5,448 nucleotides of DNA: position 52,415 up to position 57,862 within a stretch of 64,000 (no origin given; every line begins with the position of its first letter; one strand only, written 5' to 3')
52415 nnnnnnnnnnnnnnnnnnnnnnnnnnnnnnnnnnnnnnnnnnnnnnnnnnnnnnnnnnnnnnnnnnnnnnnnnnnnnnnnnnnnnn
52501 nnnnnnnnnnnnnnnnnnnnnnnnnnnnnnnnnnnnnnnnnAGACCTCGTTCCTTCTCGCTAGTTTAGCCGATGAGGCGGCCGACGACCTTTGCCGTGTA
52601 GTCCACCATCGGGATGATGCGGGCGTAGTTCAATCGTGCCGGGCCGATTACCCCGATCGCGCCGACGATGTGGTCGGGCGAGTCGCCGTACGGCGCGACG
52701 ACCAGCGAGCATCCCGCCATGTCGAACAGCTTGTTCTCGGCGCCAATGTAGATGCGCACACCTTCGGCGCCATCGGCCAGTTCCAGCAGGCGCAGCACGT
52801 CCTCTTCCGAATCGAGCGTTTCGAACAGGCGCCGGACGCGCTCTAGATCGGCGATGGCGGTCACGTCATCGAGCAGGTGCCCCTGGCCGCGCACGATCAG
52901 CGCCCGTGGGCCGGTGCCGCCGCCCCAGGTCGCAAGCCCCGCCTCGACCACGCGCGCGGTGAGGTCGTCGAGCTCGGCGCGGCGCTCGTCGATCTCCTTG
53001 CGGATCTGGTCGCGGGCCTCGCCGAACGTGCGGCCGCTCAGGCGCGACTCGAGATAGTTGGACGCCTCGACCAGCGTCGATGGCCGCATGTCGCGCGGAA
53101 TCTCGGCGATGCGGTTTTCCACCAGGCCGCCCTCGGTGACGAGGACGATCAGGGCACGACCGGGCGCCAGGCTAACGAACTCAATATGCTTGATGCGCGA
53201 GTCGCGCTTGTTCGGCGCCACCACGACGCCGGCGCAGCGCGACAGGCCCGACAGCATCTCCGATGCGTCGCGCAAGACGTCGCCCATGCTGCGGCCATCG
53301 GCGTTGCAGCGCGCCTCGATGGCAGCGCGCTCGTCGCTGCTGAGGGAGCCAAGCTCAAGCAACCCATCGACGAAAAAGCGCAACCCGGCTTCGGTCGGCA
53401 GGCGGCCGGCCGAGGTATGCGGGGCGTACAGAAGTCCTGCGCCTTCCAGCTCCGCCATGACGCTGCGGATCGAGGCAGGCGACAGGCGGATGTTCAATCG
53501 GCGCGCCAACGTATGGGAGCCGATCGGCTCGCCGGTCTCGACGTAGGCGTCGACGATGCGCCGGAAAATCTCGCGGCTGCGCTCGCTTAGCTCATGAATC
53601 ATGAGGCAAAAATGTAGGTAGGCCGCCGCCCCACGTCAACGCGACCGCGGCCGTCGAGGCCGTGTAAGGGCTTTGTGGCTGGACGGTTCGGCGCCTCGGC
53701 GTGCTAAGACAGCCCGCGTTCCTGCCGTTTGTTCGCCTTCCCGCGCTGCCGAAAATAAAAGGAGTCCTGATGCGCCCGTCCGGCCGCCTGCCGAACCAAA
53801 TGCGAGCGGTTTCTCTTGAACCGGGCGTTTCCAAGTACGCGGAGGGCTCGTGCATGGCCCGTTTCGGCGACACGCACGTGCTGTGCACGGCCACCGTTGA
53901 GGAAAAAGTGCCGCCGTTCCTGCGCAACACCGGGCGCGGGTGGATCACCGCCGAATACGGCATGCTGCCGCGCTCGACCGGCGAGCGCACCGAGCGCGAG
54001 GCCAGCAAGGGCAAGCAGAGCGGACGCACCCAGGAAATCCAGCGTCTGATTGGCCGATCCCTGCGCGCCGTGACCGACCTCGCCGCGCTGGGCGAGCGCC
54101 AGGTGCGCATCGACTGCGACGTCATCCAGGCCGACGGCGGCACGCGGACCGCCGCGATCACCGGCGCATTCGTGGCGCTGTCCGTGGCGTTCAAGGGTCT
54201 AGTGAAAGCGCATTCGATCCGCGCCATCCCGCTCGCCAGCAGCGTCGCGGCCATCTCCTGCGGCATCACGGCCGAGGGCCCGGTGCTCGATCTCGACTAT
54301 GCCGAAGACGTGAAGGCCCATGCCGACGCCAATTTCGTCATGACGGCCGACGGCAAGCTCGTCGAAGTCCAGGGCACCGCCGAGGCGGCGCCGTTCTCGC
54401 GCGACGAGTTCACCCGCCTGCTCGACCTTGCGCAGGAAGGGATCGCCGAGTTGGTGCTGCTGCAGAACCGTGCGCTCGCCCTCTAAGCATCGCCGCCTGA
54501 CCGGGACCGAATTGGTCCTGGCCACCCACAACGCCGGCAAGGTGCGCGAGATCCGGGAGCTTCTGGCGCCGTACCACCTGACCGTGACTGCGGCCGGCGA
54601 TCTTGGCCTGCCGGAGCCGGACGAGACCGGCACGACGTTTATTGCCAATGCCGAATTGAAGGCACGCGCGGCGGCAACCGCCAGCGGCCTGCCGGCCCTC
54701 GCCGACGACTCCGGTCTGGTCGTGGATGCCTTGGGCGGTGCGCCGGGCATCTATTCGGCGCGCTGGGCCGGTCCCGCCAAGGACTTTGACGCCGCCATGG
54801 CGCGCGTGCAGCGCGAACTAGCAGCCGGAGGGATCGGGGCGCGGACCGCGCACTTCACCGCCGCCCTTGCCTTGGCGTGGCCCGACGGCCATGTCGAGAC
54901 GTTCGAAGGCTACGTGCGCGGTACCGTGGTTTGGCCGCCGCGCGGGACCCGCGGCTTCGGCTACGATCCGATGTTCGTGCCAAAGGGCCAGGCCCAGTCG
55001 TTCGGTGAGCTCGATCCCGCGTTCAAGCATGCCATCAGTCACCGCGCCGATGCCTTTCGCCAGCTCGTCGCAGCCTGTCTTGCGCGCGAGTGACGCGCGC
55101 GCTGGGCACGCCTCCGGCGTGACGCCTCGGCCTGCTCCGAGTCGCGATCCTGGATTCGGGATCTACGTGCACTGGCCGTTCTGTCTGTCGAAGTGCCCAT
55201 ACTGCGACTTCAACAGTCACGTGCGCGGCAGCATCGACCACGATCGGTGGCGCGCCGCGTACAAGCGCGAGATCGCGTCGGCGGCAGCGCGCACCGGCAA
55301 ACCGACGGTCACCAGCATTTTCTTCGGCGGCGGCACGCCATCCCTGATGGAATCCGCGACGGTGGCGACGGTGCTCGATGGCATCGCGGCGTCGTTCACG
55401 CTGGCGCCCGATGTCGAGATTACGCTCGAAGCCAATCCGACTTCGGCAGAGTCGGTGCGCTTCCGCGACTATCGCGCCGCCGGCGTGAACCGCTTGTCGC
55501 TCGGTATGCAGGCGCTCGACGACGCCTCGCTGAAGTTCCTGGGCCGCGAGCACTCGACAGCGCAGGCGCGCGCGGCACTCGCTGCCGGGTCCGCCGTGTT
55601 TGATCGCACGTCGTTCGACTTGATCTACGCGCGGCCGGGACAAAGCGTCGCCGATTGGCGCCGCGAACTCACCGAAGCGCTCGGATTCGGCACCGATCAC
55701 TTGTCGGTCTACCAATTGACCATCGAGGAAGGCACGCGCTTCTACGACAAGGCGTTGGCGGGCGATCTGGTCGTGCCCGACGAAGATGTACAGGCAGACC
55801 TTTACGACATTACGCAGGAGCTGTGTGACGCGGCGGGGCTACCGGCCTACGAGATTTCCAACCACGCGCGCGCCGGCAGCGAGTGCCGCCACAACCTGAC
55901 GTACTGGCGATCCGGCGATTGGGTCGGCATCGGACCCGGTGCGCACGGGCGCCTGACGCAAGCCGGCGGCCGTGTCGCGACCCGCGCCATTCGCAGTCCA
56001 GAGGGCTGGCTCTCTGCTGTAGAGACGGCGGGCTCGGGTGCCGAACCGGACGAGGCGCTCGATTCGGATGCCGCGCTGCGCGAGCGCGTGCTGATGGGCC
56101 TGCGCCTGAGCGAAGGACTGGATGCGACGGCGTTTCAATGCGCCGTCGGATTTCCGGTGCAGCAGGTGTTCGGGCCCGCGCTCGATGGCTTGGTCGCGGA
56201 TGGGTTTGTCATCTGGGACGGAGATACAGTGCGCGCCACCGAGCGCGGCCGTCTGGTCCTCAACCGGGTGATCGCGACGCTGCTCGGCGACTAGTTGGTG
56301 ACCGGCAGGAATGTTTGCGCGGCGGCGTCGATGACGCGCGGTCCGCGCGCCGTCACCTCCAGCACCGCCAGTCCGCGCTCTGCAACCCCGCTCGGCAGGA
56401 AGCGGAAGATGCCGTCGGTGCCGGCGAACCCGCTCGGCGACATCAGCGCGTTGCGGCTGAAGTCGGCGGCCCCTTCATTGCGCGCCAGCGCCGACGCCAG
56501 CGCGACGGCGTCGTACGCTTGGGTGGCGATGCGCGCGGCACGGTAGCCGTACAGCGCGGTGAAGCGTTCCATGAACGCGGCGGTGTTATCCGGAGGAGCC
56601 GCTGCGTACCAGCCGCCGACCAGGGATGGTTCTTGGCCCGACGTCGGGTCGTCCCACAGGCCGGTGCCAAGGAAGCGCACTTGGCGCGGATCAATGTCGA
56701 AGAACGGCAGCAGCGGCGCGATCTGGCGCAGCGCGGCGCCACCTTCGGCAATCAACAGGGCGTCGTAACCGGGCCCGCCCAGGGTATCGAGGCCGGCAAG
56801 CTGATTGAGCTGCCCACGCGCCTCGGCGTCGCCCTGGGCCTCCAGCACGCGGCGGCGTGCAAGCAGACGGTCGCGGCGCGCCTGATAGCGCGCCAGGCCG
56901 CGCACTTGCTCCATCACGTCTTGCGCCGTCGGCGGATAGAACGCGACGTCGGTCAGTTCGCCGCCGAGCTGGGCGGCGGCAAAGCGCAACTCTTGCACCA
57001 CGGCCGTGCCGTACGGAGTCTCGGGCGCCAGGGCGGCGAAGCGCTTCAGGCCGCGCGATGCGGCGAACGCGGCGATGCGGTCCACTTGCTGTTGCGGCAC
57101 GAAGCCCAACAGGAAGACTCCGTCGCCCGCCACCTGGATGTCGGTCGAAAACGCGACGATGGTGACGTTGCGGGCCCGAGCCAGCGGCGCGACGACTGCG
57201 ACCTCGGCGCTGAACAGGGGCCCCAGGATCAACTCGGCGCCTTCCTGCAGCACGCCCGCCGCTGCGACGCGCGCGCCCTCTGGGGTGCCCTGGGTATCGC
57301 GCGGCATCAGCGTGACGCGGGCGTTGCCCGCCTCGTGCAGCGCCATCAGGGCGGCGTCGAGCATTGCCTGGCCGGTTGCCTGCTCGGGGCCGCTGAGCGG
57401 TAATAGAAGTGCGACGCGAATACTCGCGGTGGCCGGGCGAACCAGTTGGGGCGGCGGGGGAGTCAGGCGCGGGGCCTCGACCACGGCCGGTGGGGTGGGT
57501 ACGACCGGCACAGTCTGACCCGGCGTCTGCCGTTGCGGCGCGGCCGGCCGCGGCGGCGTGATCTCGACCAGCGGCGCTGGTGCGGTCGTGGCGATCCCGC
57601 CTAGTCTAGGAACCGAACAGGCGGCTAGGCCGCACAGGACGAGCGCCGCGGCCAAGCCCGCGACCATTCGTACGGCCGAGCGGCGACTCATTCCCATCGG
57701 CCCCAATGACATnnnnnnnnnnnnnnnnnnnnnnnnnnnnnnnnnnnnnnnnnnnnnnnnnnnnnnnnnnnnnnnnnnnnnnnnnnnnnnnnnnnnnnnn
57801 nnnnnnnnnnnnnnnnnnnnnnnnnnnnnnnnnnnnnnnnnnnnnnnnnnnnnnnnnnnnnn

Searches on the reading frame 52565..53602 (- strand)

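Call 17: search_protein_families(library=pfam, max_evalue=0.000001, proteins=[window:52565-53602:-])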
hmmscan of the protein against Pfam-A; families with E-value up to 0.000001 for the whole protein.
window:52565-53602:- (345 aa): 1 family
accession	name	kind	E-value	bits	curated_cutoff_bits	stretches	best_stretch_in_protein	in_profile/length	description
PF01628.27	HrcA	-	2.1e-61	208.1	22.2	1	108-330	2-215/215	HrcA protein C terminal domain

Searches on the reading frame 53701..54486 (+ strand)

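Call 17: search_protein_families(library=pfam, max_evalue=0.000001, proteins=[window:53701-54486:+])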
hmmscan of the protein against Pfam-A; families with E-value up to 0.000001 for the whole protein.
window:53701-54486:+ (261 aa): 2 families
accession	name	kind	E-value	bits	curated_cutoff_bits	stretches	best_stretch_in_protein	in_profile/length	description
PF01138.27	RNase_PH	-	1.4e-30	106.8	25.5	1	33-163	1-127/130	3' exoribonuclease family, domain 1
PF03725.20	RNase_PH_C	-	3.2e-12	46.7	20.8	1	182-247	3-67/67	3' exoribonuclease family, domain 2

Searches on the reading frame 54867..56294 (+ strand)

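Call 17: search_protein_families(library=pfam, max_evalue=0.000001, proteins=[window:54867-56294:+])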
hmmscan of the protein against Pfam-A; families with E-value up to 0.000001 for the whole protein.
window:54867-56294:+ (475 aa): 2 families
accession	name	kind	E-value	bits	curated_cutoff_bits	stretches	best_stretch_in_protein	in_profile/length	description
PF04055.27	Radical_SAM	-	4.5e-18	66.4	29.5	1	100-265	1-160/166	Radical SAM superfamily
PF06969.22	HemN_C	-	8.5e-14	51.8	24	1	398-464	1-67/67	HemN C-terminal domain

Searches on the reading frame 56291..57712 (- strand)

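Call 17: search_protein_families(library=pfam, max_evalue=0.000001, proteins=[window:56291-57712:-])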
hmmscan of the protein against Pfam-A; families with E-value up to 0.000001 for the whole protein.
window:56291-57712:- (473 aa): 2 families
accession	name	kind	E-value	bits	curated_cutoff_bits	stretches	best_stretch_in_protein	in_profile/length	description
PF13458.12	Peripla_BP_6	-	4.2e-34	119.2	31.7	1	97-424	1-305/343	Periplasmic binding protein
PF04348.19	LppC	-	1.4e-11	44.1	28.8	1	98-282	219-405/563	LppC putative lipoprotein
